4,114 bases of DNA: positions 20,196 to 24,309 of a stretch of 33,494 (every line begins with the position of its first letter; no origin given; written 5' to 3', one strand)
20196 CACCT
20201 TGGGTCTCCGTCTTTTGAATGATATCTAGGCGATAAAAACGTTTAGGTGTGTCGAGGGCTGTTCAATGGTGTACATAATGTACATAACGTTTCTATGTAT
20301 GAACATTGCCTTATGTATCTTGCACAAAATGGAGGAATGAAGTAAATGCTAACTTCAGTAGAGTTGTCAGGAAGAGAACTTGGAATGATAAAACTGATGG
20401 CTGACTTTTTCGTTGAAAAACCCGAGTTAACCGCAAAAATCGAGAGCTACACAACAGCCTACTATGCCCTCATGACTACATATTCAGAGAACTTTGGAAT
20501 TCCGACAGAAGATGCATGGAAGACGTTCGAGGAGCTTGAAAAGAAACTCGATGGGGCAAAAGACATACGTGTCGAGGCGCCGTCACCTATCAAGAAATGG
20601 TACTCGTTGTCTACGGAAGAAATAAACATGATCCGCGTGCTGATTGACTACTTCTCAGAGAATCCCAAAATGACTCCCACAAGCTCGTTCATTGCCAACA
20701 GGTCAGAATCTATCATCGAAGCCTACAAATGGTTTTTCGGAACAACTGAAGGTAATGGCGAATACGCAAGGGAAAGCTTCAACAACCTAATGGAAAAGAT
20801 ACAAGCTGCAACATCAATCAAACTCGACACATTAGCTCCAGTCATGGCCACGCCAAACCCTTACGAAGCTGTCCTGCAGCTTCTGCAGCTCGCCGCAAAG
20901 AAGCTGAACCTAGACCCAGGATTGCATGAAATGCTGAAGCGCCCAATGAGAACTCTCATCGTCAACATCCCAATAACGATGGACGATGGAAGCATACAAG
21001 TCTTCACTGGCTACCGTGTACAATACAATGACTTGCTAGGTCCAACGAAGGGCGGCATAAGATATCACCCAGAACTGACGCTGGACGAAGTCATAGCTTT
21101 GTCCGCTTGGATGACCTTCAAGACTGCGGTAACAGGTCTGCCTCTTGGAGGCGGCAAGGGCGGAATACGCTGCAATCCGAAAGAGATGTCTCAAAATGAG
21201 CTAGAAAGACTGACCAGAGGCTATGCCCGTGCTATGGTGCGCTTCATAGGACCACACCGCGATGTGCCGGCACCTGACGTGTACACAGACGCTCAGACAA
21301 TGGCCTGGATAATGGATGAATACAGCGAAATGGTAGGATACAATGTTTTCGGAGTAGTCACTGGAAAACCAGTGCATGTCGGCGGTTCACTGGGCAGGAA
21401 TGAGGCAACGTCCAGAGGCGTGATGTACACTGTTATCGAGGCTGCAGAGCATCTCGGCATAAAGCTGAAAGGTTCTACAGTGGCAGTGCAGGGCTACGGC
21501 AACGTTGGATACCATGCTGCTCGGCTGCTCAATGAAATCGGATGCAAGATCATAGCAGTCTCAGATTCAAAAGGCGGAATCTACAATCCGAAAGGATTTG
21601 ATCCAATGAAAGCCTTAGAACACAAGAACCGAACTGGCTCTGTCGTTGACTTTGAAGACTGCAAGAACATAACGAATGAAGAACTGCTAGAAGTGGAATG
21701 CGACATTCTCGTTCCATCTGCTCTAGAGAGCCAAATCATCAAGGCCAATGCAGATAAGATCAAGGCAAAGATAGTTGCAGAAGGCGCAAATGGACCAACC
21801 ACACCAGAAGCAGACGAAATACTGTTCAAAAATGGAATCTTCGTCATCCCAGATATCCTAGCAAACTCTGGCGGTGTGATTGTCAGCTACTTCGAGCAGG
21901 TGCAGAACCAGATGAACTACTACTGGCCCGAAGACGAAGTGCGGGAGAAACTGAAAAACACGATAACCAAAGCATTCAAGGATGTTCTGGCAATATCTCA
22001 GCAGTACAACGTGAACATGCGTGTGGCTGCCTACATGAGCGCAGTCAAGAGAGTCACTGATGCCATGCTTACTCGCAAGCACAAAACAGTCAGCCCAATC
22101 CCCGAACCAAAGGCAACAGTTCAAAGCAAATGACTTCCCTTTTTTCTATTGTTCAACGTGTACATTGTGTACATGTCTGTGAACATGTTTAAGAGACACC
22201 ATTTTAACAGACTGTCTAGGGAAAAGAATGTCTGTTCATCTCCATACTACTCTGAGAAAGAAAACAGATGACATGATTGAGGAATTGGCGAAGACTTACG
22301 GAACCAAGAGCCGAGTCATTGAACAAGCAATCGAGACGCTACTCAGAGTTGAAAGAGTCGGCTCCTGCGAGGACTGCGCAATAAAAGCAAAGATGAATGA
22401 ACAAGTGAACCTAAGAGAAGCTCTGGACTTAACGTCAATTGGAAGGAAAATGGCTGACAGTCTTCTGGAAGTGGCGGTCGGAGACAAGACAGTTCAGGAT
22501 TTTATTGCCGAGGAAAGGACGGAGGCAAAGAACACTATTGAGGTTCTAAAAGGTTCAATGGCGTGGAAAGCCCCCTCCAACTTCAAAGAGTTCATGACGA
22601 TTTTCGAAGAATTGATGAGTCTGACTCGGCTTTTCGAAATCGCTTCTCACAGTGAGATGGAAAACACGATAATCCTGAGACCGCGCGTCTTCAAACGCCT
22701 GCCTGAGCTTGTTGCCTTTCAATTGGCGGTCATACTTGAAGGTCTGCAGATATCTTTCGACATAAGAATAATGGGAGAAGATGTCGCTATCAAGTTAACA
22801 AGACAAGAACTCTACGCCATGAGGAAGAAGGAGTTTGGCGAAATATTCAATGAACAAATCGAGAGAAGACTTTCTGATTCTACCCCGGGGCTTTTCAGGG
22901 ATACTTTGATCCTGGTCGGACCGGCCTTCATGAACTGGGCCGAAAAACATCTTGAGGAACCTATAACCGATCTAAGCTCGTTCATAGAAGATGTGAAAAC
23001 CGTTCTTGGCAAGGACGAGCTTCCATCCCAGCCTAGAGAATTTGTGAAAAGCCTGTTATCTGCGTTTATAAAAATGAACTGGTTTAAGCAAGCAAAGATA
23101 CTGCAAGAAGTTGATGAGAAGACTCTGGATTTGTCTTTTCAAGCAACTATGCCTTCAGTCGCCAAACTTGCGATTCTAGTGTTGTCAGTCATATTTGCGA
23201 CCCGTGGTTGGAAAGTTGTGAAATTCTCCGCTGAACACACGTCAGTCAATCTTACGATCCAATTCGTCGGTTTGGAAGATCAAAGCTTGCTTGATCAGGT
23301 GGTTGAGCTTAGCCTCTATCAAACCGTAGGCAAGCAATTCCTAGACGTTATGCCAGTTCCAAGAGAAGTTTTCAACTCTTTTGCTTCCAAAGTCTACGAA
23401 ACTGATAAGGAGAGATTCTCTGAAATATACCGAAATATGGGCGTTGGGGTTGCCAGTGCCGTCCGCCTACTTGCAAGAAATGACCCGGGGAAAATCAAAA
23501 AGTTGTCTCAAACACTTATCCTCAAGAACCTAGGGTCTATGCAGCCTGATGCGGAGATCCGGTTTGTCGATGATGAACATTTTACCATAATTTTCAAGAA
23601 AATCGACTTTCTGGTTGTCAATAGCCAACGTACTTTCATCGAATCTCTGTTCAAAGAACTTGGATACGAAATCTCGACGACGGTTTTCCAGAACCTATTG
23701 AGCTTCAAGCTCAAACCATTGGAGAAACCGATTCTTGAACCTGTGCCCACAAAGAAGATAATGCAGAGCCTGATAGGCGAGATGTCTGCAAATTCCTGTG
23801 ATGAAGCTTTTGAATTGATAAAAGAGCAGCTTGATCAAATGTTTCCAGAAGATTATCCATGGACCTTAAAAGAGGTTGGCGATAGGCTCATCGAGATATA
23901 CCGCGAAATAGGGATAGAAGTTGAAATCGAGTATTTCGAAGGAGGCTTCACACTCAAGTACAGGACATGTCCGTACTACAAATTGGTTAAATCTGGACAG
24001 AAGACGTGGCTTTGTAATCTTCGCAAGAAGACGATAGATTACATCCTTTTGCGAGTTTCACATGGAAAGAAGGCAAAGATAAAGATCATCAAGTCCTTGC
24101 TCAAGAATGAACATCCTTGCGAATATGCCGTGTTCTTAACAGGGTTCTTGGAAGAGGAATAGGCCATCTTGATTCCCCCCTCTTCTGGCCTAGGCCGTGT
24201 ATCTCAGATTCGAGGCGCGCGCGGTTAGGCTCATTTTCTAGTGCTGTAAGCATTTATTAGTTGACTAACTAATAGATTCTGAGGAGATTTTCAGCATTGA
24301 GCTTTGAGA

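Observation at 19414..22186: Phased TGWACAT heptad arrays recur in three neighbouring intergenic regions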

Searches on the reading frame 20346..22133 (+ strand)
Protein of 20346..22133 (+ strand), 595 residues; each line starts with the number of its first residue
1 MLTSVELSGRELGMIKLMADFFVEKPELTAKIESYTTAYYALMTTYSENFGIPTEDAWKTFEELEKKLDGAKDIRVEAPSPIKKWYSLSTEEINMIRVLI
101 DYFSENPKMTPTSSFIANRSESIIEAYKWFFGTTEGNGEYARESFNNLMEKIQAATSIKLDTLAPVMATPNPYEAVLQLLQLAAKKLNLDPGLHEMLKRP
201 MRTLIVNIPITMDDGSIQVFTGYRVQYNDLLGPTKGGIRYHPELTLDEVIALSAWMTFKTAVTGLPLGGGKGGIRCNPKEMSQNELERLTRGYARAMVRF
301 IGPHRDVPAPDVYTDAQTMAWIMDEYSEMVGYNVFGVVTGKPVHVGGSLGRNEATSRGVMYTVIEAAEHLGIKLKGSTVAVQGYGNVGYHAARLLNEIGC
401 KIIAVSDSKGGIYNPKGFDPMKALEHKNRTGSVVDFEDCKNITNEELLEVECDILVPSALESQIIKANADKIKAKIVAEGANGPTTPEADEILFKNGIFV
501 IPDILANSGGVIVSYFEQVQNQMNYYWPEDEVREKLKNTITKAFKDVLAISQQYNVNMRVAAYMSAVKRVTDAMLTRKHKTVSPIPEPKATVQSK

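Call 6: search_protein_families(library=pfam, proteins=[window:20346-22133:+], max_evalue=0.01)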
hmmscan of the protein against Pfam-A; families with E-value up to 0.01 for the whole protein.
window:20346-22133:+ (595 aa): 4 families
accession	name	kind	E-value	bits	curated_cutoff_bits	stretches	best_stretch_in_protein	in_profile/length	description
PF00208.27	ELFV_dehydrog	-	2.1e-83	280.2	23.4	1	346-576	1-239/241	Glutamate/Leucine/Phenylalanine/Valine dehydrogenase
PF02812.23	ELFV_dehydrog_N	-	8.6e-58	194.1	25.3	1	200-327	1-128/129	Glu/Leu/Phe/Val dehydrogenase, dimerisation domain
PF02826.25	2-Hacid_dh_C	-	1.5e-05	24.9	25.1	1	365-409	25-69/178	D-isomer specific 2-hydroxyacid dehydrogenase, NAD binding domain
PF05088.18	Bac_GDH_CD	-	0.0018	17.3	22.8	1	463-547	393-478/497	Bacterial NAD-glutamate dehydrogenase, catalytic domain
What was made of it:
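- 20346..22133 (+): Long glutamate dehydrogenase (595 aa), the target of element A. It is a GDH core plus an N-terminal extension of about 170 aa, made of two copies of an unknown ~80-aa domain. Pfam ELFV_dehydrog and ELFV_dehydrog_N (call 6).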

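Call 9: find_encoding_contigs(protein=window:20346-22133:+, flank=10000, max_places=10)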
Protein window:20346-22133:+ (595 aa): no gene with exactly this product is on record in the collection.

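Call 39: search_protein_families(library=ncbifam, proteins=[window:20346-22133:+], max_evalue=0.1)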
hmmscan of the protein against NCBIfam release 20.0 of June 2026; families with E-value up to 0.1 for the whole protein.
window:20346-22133:+ (595 aa): 15 families
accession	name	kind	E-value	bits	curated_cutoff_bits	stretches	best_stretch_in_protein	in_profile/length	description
NF040817.1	GdhA_Arch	equivalog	2.7e-182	606.6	750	1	168-578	2-415/419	glutamate dehydrogenase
NF041398.1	GluDhGdhB_Halo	equivalog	1.1e-140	469.1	620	1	175-577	6-406/410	glutamate dehydrogenase GdhB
NF006929.0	PRK09414.1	equivalog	1.7e-88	297.5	536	1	190-576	47-441/445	NADP-specific glutamate dehydrogenase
NF010633.0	PRK14030.1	subfamily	1.7e-70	238.4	743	1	194-576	47-441/445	glutamate dehydrogenase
NF010634.0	PRK14031.1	equivalog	7.2e-67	225.8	822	1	184-576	32-440/444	NADP-specific glutamate dehydrogenase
NF035922.1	Trp_DH_ScyB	equivalog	1.2e-22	80.5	600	1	230-573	34-342/346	tryptophan dehydrogenase ScyB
NF004912.0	PRK06270.1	equivalog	2.2e-05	24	373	1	392-456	19-95/343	homoserine dehydrogenase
NF005002.0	PRK06392.1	equivalog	2.4e-05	23.5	296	1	383-458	10-91/329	homoserine dehydrogenase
NF047886.1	AmOxnSyBioU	equivalog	0.00012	21.2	600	1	379-446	1-69/323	(S)-8-amino-7-oxononanoate synthase BioU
NF006235.0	PRK08374.1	equivalog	0.00024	20.3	451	1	379-462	5-102/336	homoserine dehydrogenase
NF004008.0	PRK05476.3-1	equivalog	0.0015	17.7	440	1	355-408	131-183/326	adenosylhomocysteinase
NF006162.0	PRK08306.1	equivalog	0.0019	17.5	261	1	362-406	140-184/297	dipicolinate synthase subunit DpsA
NF005387.0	PRK06932.1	equivalog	0.039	12.9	492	1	374-421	145-191/314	2-hydroxyacid dehydrogenase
TIGR03911.1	pyrrolys_PylD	equivalog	0.056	12.6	150.05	0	354-406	125-175/266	3-methylornithyl-N6-L-lysine dehydrogenase PylD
NF001309.0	PRK00257.1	equivalog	0.078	11.9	434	0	359-404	99-144/379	4-phosphoerythronate dehydrogenase PdxB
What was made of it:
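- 20346..22133 (+): NCBIfam GdhA_Arch (call 39).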

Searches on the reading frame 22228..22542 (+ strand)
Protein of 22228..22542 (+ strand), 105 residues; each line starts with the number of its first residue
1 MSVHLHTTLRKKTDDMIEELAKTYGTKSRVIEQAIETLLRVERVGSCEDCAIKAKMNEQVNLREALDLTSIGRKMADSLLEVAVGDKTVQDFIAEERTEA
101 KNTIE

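Call 61: predict_structure(alignment_id=A5)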
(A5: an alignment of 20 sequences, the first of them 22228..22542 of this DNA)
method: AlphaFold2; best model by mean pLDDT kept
length: 105 residues; sequences in the alignment: 20
mean_pLDDT: 53.9   pTM: 0.28
mean pLDDT of the five models: 53.9, 50.5, 50.4, 48.0, 44.7
residues with pLDDT >= 90: 0; 70-90: 6; 50-70: 56; < 50: 43
segments of 3 or more residues with pLDDT < 50: 1-6, 26-28, 39-69, 103-105
pLDDT, mean of each block of 10 residues (from residue 1): 45 60 53 53 42 46 45 64 68 66 47
secondary structure, 60 per line:
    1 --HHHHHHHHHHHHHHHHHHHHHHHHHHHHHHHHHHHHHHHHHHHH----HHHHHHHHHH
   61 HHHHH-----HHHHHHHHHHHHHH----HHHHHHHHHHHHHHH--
elements in order: H3-46 H51-65 H71-84 H89-103

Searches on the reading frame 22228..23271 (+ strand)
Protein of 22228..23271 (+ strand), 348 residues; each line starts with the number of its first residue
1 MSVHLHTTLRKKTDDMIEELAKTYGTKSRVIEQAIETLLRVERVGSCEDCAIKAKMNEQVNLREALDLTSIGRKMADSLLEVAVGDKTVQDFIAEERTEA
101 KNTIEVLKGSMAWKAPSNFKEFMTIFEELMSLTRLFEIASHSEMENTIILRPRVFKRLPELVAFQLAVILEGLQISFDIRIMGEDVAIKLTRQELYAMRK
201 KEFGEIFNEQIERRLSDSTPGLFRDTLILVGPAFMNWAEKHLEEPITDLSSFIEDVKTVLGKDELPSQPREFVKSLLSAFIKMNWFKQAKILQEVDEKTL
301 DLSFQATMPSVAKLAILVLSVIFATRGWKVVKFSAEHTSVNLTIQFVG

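Call 22: search_protein_families(library=pfam, proteins=[window:22228-23271:+], max_evalue=10)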
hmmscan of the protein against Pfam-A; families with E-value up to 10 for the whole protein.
seq(348 aa): 1 family
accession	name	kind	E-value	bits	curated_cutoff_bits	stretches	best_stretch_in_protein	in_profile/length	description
PF14520.12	HHH_5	-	0.15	13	27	1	63-98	2-35/57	Helix-hairpin-helix domain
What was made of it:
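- There is also a weak HHH_5 hit at residues 63-98 (call 22).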

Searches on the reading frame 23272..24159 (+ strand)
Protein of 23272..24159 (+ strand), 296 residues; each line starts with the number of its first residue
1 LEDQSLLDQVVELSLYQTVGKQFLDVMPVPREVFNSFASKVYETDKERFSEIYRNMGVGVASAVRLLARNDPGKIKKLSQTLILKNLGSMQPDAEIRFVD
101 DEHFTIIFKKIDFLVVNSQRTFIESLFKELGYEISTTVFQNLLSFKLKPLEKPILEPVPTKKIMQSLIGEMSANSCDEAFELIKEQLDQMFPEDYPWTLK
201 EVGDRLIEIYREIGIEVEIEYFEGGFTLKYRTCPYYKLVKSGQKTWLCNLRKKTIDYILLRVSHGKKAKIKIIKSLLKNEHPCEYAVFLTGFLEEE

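Call 22: search_protein_families(library=pfam, proteins=[window:23272-24159:+], max_evalue=10)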
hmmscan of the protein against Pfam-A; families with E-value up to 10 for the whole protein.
seq(296 aa): 3 families
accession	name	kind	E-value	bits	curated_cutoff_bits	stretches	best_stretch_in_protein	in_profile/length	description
PF18546.6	MetOD1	-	0.024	15.1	23.8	1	181-285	35-139/142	Methanogen output domain 1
PF07998.17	Peptidase_M54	-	0.077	13.4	24.4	0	193-219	12-38/194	Peptidase family M54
PF25325.1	EF-hand_EFHB_C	-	0.48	10.7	27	0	120-142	25-47/75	EFHB C-terminal EF-hand domain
